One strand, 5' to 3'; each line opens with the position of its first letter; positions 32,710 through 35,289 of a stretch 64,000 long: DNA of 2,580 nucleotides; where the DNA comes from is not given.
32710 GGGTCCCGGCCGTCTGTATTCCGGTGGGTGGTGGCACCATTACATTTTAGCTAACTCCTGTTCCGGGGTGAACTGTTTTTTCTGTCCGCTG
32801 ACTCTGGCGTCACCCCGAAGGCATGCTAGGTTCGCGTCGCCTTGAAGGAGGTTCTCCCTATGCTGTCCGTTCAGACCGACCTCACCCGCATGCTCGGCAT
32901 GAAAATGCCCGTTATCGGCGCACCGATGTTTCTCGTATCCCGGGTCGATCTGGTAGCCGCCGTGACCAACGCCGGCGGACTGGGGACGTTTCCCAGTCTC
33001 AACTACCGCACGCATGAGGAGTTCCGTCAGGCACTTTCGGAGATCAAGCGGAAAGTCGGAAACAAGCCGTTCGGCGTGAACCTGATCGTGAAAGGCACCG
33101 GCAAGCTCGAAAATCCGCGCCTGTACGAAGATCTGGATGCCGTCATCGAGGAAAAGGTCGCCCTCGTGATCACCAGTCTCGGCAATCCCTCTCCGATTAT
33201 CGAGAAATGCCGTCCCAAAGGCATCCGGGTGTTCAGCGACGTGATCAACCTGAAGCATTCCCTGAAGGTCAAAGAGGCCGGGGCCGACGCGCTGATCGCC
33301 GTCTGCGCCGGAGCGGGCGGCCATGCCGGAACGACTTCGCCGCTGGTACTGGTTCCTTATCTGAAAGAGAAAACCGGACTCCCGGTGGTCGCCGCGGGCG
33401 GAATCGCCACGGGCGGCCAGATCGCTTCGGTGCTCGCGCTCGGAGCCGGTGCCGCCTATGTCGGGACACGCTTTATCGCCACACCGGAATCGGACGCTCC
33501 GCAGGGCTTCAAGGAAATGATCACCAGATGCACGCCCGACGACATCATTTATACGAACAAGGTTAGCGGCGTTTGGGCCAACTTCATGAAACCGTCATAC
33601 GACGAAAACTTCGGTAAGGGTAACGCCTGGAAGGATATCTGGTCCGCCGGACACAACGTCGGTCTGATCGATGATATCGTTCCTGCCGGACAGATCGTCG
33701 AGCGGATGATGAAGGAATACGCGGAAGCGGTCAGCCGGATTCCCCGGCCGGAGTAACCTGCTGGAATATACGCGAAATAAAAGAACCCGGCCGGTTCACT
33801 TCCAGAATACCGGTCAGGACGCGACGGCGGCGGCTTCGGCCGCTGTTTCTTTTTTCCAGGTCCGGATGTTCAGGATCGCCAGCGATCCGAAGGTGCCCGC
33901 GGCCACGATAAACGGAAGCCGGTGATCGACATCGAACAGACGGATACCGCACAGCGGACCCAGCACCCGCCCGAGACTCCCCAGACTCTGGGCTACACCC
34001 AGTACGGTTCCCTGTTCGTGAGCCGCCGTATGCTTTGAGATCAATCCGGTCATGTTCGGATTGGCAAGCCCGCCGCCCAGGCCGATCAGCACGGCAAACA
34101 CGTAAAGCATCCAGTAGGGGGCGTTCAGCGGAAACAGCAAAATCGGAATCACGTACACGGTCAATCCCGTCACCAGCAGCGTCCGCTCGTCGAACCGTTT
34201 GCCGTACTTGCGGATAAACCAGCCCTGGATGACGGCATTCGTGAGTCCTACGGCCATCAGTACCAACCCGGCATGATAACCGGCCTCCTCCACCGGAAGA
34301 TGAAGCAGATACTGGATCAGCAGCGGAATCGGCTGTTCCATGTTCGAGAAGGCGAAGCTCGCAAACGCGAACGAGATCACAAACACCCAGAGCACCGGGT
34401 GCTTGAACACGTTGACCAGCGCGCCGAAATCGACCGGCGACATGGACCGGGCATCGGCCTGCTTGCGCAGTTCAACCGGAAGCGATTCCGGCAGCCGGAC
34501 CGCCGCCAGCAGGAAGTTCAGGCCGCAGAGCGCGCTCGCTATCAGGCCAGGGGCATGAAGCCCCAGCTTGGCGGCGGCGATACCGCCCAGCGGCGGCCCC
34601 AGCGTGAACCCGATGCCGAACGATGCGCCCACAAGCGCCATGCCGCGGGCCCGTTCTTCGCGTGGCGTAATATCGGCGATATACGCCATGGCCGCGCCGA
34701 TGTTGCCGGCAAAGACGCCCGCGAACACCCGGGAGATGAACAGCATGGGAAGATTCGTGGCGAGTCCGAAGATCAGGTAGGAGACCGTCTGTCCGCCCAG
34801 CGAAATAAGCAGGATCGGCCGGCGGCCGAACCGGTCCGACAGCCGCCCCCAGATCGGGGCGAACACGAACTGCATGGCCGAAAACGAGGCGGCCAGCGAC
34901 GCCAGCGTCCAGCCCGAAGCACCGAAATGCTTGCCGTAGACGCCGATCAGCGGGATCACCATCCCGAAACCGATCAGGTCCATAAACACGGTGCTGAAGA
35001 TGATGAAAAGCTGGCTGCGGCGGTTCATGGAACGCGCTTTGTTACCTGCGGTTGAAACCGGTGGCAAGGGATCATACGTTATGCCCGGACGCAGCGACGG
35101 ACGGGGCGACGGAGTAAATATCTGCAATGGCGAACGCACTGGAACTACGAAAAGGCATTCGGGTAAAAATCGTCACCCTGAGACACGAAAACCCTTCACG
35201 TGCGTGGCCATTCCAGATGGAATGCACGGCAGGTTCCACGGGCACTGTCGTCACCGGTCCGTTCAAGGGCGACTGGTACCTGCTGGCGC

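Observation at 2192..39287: Recurrent TGAC-N6-GTCA operator: a candidate acyl-CoA/lipid regulon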

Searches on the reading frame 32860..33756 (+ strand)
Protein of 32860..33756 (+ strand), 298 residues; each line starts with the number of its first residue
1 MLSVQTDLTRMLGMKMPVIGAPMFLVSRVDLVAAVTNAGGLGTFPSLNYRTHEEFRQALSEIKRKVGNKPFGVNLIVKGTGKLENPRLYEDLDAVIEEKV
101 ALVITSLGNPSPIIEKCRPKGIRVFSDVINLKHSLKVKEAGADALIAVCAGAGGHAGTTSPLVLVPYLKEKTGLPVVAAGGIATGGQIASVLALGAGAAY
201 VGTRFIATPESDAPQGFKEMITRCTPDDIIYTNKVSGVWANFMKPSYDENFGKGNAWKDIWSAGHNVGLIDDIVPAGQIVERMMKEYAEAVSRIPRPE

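Call 9: search_protein_families(library=pfam, proteins=[window:32860-33756:+])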
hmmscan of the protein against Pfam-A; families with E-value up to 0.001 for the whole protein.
window:32860-33756:+ (298 aa): 4 families
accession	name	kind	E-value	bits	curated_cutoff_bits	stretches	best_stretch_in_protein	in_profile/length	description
PF03060.21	NMO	-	3.8e-42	145.3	28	1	7-238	3-258/331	Nitronate monooxygenase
PF00478.31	IMPDH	-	9.5e-11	41.7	25.6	1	3-213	22-247/345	IMP dehydrogenase / GMP reductase domain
PF01070.24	FMN_dh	-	1.8e-05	24.4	24.9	1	133-221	231-321/350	FMN-dependent dehydrogenase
PF05690.20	ThiG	-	0.00017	21.5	23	1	135-203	138-205/247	Thiazole biosynthesis protein ThiG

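Call 50: search_protein_families(library=ncbifam, proteins=[window:32860-33756:+], max_evalue=0.00001)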
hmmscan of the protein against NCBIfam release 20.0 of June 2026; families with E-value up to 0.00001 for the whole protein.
window:32860-33756:+ (298 aa): 3 families
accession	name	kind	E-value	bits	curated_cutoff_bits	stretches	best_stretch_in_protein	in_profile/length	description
TIGR03151.1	enACPred_II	equivalog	1.1e-46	159.6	453.1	1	6-247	2-235/307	enoyl-[acyl-carrier-protein] reductase FabK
TIGR01302.1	IMP_dehydrog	equivalog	9.4e-10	37.9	481.5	0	166-212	320-366/450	IMP dehydrogenase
TIGR02814.1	pfaD_fam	subfamily_domain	6.2e-07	28.5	449.25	0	21-122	25-124/444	PfaD family polyunsaturated fatty acid/polyketide biosynthesis protein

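Call 92: search_solved_structures(query=window:32860-33756:+, max_evalue=1e-10)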
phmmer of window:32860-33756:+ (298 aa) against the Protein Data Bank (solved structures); distinct sequences matched with E-value up to 1e-10: 17.
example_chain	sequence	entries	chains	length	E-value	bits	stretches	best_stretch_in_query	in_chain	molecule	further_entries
5gvj_A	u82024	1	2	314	7.3e-41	143.4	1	3-242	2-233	Enoyl-[acyl-carrier-protein] reductase [FMN]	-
3bo9_A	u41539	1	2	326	1e-40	142.9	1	2-242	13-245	Putative nitroalkan dioxygenase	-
5gvh_A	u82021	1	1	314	1.3e-40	142.6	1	3-242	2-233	Enoyl-[acyl-carrier-protein] reductase [FMN]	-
7l00_A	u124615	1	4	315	7.1e-39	136.9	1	8-251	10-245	Enoyl-Acyl Carrier Protein Reductase FabK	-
2z6i_A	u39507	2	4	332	1.3e-31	113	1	5-229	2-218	Trans-2-enoyl-ACP reductase II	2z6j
4iql_A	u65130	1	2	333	1.8e-30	109.3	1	8-234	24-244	Enoyl-(Acyl-carrier-protein) reductase II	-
2gjl_A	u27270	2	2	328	8.5e-30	107.1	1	5-219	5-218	hypothetical protein PA1024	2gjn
6e2a_A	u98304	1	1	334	9.1e-30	107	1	5-219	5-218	Nitronate monooxygenase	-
9pl0_A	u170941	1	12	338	8.1e-29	103.9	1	8-227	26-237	Enoyl-[acyl-carrier-protein] reductase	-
4q4k_A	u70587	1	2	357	2.8e-25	92.3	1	84-221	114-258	Nitronate Monooxygenase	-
4qis_A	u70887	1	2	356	2.8e-25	92.2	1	83-221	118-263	Nitronate monooxygenase family protein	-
4qit_A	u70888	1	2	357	5.6e-24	88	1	83-221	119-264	Nitronate monooxygenase family protein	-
4qiu_A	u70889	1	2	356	1e-23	87.1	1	83-221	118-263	Nitronate monooxygenase family protein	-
3bw2_A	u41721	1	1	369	4.1e-22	81.9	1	94-222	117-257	2-nitropropane dioxygenase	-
3bw4_A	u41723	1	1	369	5e-22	81.6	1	94-222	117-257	2-nitropropane dioxygenase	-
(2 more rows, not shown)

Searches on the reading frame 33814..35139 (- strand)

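Call 50: search_protein_families(library=ncbifam, proteins=[window:33814-35139:-], max_evalue=0.00001)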
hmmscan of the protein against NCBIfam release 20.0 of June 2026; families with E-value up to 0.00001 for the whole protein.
window:33814-35139:- (441 aa): 60 families (the best 25 are shown)
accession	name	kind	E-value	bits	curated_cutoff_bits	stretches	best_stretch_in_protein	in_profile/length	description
NF012174.0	tet_MFS_A_B_C_D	equivalog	7.9e-60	202.7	475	1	42-402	2-356/382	Tet(A)/Tet(B)/Tet(C) family tetracycline efflux MFS transporter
NF045486.1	tet_MFS_30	exception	1.2e-53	182.7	730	1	43-402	4-357/392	tetracycline efflux MFS transporter Tet(30)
NF012207.0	tet_MFS_H_J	exception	7.6e-44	150.3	700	2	44-396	5-352/392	Tet(H)/Tet(J) family tetracycline efflux MFS transporter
NF012191.0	tet_MFS_C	exception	2.9e-43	148.3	850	1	40-401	3-358/396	tetracycline efflux MFS transporter Tet(C)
NF012193.0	tet_MFS_A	exception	9.6e-42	143.3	840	1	43-397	5-353/394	tetracycline efflux MFS transporter Tet(A)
NF012194.0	tet_MFS_J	exception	5.6e-40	137.5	870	2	44-396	5-352/398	tetracycline efflux MFS transporter Tet(J)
NF045488.1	tet_MFS_62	exception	1.7e-39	136.1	775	1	44-397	4-351/385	tetracycline efflux MFS transporter Tet(62)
TIGR00880.1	2_A_01_02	superfamily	1.7e-39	135.2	131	2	84-218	5-140/141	multidrug resistance protein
NF012187.0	tet_MFS_E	exception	1e-36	126.9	820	1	45-404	6-360/405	tetracycline efflux MFS transporter Tet(E)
NF012195.0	tet_MFS_H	exception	2.9e-36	125.4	840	2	44-203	5-166/392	tetracycline efflux MFS transporter Tet(H)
NF045684.1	tet_MFS_65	exception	3.5e-36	125.2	800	1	49-405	3-352/383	tetracycline efflux MFS transporter Tet(65)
NF012192.0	tet_MFS_G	exception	7.4e-35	120.7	800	1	41-402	2-357/391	tetracycline efflux MFS transporter Tet(G)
NF012190.1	tet_MFS_B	exception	5e-34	118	850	1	46-402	7-357/400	tetracycline efflux MFS transporter Tet(B)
NF012177.1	tet_MFS_42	exception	6.6e-34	117.8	850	1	54-414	9-372/411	tetracycline efflux MFS transporter Tet(42)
NF012186.0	tet_MFS_D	exception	2.2e-33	115.9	775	1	48-400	9-353/394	tetracycline efflux MFS transporter Tet(D)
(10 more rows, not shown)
